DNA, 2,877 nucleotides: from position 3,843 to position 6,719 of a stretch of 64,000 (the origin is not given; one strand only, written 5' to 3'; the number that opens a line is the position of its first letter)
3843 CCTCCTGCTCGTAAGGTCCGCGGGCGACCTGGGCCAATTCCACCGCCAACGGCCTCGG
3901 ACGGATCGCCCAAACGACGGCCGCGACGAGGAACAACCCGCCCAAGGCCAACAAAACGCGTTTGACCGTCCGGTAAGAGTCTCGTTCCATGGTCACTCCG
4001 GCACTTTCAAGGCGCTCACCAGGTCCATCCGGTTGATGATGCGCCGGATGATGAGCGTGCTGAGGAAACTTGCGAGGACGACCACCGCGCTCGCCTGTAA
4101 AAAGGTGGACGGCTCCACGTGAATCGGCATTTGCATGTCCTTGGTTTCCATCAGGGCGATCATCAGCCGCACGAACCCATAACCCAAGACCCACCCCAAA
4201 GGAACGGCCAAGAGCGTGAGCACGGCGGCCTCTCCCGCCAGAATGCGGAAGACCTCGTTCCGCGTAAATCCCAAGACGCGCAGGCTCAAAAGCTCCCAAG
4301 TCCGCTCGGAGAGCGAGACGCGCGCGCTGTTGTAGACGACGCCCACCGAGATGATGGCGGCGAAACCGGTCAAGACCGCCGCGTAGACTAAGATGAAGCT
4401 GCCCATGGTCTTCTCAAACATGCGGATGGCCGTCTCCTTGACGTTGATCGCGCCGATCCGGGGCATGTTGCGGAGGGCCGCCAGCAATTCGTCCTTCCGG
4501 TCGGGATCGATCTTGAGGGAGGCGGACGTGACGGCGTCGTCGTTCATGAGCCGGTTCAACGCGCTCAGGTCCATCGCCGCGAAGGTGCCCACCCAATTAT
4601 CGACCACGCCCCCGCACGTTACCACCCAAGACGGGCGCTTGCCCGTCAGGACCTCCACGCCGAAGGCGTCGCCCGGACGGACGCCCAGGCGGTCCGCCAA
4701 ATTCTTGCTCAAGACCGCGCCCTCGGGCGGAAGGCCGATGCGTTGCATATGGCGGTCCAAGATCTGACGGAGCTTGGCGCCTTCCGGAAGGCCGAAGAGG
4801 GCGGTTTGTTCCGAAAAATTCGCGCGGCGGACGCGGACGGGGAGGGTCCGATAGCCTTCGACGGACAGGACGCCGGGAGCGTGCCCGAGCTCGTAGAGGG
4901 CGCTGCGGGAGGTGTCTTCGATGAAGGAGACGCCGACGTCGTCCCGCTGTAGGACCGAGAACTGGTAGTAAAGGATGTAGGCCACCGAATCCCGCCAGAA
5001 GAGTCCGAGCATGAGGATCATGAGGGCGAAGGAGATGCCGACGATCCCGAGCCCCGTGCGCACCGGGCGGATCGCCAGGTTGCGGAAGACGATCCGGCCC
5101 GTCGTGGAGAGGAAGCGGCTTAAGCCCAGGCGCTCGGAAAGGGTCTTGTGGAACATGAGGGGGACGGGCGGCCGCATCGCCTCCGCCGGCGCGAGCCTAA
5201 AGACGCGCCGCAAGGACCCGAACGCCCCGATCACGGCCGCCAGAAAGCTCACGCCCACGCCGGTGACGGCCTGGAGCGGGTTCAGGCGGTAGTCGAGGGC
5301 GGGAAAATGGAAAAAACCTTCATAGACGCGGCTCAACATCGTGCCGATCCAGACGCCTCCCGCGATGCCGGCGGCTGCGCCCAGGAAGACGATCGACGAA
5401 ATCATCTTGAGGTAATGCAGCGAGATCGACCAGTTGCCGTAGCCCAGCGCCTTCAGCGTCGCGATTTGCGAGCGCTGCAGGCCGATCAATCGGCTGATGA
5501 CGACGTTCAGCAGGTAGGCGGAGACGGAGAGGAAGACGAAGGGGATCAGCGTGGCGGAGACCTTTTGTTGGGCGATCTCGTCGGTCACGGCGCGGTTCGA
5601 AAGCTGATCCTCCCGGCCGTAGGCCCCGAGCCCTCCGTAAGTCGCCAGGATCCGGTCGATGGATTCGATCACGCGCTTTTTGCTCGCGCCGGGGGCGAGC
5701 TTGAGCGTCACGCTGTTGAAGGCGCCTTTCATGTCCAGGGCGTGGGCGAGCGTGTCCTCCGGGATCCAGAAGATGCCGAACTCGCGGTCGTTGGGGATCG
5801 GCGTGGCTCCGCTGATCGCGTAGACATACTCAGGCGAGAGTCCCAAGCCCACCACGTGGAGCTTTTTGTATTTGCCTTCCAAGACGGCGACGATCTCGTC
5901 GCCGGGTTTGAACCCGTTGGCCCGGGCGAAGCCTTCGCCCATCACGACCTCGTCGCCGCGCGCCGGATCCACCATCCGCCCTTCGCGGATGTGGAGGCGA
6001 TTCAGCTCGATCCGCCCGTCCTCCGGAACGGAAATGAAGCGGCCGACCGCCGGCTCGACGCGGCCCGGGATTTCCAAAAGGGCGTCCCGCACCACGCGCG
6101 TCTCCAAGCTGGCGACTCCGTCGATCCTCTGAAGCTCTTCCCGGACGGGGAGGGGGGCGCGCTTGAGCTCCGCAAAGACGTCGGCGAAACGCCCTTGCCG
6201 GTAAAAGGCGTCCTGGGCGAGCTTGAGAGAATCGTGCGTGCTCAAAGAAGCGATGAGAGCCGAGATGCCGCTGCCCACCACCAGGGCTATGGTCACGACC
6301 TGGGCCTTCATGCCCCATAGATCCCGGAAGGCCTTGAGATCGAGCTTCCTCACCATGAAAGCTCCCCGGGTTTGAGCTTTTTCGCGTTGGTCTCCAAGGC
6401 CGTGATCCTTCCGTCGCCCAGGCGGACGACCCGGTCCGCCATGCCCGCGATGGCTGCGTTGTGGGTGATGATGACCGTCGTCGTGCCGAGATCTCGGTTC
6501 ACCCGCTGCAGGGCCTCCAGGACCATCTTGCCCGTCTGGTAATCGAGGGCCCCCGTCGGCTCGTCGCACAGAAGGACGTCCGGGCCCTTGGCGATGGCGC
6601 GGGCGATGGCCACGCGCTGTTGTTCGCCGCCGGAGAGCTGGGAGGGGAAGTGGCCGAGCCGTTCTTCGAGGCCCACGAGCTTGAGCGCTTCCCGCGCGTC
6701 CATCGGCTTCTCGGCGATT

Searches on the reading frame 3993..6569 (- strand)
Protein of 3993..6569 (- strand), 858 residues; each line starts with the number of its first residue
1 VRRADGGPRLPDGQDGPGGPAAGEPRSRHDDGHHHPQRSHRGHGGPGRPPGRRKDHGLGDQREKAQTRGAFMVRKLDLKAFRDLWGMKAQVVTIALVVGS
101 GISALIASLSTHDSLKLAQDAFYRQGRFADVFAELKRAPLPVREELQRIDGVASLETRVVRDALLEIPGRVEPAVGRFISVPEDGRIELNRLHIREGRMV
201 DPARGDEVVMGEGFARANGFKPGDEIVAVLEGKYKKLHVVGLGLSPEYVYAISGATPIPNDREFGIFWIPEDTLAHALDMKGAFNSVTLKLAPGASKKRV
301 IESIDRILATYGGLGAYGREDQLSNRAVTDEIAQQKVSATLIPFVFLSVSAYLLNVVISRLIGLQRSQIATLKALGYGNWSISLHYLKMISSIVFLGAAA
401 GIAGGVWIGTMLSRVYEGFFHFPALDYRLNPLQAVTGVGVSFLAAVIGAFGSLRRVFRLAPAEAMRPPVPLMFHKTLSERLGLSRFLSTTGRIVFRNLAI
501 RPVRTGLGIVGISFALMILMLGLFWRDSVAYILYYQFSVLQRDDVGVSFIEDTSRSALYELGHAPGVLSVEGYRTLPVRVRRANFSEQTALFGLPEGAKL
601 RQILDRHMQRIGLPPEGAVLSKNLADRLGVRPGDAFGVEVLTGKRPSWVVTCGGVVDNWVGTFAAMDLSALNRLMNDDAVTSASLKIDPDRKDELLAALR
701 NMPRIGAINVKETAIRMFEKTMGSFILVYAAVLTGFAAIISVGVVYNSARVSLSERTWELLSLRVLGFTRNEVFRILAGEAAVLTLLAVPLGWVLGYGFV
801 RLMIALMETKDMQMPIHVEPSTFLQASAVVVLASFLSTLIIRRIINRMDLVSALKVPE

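Call 80: search_protein_families(library=pfam, proteins=[window:3993-6569:-], max_evalue=0.00001)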
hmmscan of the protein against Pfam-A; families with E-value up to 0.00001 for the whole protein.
window:3993-6569:- (858 aa): 1 family
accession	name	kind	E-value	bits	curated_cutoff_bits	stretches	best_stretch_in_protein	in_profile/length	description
PF02687.27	FtsX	-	1.3e-32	112.8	25.5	2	732-849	2-119/120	FtsX-like permease C-terminal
